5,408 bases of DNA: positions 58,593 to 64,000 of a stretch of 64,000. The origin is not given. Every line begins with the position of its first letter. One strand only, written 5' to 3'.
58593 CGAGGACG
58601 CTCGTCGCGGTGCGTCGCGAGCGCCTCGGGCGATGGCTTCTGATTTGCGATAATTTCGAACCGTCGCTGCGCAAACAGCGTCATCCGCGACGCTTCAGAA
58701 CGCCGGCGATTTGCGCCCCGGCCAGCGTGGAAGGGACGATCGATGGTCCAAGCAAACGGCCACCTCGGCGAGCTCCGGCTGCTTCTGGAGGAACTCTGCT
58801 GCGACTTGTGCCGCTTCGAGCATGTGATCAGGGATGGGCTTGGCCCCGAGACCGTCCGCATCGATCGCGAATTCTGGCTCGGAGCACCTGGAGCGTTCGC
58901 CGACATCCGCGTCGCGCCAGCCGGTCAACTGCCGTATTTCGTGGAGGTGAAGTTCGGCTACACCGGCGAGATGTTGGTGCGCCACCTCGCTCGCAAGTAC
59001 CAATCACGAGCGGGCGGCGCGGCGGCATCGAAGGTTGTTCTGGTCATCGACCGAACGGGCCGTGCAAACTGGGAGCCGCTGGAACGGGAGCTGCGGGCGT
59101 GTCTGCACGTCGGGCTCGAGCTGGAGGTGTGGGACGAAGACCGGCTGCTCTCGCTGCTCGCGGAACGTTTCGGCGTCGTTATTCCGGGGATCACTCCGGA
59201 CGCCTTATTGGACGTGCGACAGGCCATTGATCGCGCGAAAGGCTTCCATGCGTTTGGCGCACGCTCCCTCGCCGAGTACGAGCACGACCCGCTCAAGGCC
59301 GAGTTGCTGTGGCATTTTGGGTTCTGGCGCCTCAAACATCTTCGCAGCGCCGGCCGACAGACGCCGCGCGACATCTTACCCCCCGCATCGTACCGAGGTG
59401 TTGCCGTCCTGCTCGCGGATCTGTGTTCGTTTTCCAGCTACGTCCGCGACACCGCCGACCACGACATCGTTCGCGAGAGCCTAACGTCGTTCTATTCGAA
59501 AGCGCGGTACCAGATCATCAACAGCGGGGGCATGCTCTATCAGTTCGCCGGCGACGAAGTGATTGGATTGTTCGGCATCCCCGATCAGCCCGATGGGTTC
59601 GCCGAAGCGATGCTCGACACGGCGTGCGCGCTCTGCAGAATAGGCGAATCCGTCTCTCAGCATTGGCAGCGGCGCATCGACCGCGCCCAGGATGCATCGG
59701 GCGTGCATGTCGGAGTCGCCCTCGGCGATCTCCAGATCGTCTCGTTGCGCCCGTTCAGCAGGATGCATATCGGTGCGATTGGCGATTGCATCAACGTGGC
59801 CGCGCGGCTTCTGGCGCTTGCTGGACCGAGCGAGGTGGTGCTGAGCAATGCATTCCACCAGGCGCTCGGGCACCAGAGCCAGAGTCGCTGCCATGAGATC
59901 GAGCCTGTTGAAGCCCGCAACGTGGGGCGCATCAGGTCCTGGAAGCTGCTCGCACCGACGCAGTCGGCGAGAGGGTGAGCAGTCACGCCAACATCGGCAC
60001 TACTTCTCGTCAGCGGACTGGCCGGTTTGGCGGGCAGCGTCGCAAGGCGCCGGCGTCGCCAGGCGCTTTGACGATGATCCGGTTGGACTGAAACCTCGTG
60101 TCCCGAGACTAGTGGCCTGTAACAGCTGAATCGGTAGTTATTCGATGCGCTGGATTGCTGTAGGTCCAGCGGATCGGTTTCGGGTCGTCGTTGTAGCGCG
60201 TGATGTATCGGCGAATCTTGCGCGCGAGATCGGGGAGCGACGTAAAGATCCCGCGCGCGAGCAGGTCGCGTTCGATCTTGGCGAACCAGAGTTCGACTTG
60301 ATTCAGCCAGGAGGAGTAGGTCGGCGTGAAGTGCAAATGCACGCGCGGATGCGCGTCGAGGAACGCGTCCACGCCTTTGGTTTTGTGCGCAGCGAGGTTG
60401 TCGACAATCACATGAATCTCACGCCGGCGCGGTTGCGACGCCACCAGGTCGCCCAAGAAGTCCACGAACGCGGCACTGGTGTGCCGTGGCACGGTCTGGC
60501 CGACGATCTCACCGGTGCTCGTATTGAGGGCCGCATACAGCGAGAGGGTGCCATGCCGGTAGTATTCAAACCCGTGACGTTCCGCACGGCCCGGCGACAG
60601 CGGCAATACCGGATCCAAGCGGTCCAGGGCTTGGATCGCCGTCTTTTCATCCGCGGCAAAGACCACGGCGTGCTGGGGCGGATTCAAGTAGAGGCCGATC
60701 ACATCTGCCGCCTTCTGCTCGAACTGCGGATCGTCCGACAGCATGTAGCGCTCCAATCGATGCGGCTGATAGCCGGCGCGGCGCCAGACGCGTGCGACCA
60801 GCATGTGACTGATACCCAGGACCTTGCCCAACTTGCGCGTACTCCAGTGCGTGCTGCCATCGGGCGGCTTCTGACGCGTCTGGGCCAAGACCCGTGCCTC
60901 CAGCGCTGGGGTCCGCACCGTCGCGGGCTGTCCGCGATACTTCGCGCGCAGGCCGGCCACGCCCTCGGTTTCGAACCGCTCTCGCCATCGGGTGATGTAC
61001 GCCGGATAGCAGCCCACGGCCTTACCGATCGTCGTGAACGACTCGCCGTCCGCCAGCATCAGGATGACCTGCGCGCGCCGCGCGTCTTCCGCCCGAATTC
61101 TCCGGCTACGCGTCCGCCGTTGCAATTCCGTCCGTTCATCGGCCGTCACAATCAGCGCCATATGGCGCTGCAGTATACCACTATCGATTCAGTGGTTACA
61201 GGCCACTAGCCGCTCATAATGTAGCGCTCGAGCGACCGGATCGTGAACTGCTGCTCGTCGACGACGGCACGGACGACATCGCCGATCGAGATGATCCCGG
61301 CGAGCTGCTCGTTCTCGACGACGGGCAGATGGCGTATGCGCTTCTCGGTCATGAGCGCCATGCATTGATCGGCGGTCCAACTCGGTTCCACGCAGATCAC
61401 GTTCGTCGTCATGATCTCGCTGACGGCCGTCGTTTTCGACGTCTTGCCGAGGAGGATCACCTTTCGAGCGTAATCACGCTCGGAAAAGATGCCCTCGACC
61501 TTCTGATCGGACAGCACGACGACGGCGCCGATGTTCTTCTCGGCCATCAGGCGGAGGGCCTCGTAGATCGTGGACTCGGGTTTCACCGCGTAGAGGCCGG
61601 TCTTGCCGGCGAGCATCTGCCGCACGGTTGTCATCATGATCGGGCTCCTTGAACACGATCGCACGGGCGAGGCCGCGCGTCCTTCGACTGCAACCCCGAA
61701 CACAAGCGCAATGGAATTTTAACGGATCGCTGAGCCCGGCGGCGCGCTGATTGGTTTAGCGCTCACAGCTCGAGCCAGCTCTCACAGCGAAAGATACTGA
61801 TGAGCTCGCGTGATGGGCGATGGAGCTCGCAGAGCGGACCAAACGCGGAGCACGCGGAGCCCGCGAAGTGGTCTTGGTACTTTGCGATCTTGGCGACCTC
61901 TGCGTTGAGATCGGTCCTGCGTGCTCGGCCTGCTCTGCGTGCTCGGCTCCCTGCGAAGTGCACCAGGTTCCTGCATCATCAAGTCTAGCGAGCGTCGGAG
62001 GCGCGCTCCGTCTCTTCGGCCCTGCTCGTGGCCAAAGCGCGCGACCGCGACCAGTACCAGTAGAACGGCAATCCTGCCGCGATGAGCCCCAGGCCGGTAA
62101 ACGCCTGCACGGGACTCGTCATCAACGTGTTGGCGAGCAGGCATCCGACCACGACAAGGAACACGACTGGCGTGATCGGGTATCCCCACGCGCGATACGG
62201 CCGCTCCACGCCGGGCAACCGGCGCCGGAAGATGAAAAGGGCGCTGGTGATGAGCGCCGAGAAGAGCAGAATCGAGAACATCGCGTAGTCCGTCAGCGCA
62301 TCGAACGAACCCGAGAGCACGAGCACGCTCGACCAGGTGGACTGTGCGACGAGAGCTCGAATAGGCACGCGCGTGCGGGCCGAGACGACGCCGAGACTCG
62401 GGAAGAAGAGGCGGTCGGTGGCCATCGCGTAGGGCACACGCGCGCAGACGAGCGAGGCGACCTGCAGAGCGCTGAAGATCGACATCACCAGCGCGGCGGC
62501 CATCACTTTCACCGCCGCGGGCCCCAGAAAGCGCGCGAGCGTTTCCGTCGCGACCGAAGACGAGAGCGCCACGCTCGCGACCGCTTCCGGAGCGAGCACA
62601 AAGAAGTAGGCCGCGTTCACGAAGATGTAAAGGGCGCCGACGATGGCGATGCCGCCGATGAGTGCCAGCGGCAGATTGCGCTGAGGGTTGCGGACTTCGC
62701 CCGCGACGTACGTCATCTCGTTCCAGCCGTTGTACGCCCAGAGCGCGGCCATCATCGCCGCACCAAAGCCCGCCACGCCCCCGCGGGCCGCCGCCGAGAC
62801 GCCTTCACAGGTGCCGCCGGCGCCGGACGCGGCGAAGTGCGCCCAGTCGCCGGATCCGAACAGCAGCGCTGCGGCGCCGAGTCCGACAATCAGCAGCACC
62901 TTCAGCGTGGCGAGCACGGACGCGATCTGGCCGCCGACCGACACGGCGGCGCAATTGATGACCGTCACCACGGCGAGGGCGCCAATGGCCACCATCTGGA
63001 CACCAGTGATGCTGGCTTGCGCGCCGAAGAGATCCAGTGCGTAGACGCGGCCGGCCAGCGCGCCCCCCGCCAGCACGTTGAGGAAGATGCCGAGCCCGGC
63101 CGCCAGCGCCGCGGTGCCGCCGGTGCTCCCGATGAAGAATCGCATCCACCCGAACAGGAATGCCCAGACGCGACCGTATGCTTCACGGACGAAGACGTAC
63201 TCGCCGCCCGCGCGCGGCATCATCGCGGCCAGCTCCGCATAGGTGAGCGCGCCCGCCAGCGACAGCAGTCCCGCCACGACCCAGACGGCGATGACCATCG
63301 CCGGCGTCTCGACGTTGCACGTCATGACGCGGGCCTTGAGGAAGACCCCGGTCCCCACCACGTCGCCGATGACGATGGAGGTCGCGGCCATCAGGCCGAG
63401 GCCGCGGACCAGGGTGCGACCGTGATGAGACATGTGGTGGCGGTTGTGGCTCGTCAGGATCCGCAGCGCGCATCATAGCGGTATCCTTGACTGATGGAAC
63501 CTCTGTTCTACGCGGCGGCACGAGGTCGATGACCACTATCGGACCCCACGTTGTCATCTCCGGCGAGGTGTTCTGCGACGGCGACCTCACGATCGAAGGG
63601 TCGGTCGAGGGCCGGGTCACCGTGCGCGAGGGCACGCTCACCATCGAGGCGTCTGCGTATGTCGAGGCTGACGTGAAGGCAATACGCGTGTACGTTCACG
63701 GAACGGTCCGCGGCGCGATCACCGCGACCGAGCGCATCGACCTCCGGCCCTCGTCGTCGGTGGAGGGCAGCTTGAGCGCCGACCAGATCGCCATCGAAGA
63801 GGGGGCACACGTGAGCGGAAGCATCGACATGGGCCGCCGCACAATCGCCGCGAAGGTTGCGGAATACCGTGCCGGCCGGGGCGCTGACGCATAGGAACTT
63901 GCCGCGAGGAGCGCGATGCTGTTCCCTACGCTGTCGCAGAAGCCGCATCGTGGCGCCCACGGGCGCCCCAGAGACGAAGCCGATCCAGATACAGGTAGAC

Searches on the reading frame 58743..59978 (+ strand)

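Call 44: search_protein_families(library=pfam, proteins=[window:58743-59978:+])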
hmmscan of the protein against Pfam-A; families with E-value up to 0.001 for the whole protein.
window:58743-59978:+ (411 aa): 1 family
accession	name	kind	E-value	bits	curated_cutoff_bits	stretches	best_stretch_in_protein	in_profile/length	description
PF00211.25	Guanylate_cyc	-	3e-05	24.1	21.9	1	215-397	4-176/183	Adenylate and Guanylate cyclase catalytic domain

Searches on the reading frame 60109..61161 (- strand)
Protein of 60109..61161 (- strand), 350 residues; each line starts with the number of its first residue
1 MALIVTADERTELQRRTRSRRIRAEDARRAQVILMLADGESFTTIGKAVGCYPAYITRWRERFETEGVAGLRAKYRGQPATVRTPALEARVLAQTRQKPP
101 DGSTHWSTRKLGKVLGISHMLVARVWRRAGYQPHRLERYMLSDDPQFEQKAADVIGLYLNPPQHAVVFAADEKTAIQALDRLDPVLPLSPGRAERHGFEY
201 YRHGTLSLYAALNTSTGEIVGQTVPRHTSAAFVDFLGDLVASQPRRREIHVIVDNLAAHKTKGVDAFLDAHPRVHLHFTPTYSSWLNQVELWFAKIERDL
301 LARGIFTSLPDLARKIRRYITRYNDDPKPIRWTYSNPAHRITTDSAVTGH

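Call 44: search_protein_families(library=pfam, proteins=[window:60109-61161:-])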
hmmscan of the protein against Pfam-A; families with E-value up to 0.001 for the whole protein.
window:60109-61161:- (350 aa): 5 families
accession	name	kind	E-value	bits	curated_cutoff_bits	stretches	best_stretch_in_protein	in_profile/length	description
PF13358.12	DDE_3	-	3.3e-24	85.8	28.6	1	188-312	21-145/146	DDE superfamily endonuclease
PF13384.12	HTH_23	-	1.2e-11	44.5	24.6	1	24-72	2-50/50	Homeodomain-like domain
PF13565.12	HTH_32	-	1.8e-11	44.8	33.7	1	56-126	2-73/73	Homeodomain-like domain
PF13551.12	HTH_29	-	4e-11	43.3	28.1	1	29-88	1-63/64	Winged helix-turn helix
PF13518.12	HTH_28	-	6.3e-09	36.2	25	1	28-79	1-51/52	Helix-turn-helix domain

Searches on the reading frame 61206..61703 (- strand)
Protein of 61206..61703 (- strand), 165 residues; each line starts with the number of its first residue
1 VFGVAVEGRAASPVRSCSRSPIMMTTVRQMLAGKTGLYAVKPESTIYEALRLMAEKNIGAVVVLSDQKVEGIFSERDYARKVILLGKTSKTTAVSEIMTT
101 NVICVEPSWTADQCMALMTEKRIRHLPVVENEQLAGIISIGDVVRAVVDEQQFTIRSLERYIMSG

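Call 44: search_protein_families(library=pfam, proteins=[window:61206-61703:-])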
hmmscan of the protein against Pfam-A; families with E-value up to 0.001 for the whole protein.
window:61206-61703:- (165 aa): 1 family
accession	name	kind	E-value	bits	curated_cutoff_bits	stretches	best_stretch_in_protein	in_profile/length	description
PF00571.33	CBS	-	2e-28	98.9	24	2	94-148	1-56/57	CBS domain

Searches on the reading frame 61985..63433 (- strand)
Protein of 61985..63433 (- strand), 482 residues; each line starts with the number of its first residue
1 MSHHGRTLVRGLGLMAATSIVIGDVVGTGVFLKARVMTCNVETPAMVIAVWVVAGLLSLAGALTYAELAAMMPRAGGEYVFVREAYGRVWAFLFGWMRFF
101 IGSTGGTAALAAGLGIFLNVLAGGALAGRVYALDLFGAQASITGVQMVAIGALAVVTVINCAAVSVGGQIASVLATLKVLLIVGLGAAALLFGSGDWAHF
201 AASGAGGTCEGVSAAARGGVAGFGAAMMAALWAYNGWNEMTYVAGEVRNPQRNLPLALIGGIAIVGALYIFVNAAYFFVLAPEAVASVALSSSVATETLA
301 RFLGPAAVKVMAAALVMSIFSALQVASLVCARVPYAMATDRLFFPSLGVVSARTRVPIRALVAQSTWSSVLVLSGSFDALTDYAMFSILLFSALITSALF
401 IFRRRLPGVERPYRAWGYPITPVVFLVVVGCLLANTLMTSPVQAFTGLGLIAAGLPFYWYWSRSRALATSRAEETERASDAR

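Call 44: search_protein_families(library=pfam, proteins=[window:61985-63433:-])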
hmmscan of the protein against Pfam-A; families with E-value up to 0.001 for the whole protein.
window:61985-63433:- (482 aa): 2 families
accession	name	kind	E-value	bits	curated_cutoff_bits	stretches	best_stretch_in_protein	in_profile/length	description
PF13520.12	AA_permease_2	-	2.3e-53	182.1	27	1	12-437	1-405/427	Amino acid permease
PF00324.27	AA_permease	-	3.3e-29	102.3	24.6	1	18-460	3-444/470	Amino acid permease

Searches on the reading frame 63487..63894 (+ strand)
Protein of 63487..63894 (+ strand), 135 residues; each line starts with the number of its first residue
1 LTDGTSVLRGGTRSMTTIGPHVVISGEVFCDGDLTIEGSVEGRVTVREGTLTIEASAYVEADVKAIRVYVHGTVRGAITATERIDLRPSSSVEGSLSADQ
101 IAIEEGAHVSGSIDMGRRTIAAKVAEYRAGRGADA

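Call 44: search_protein_families(library=pfam, proteins=[window:63487-63894:+])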
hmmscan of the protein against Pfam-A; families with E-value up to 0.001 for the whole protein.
window:63487-63894:+ (135 aa): 1 family
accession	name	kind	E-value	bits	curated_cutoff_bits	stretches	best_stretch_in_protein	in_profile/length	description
PF04519.19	Bactofilin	-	5.5e-24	84.7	27.9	1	16-113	1-97/98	Polymer-forming cytoskeletal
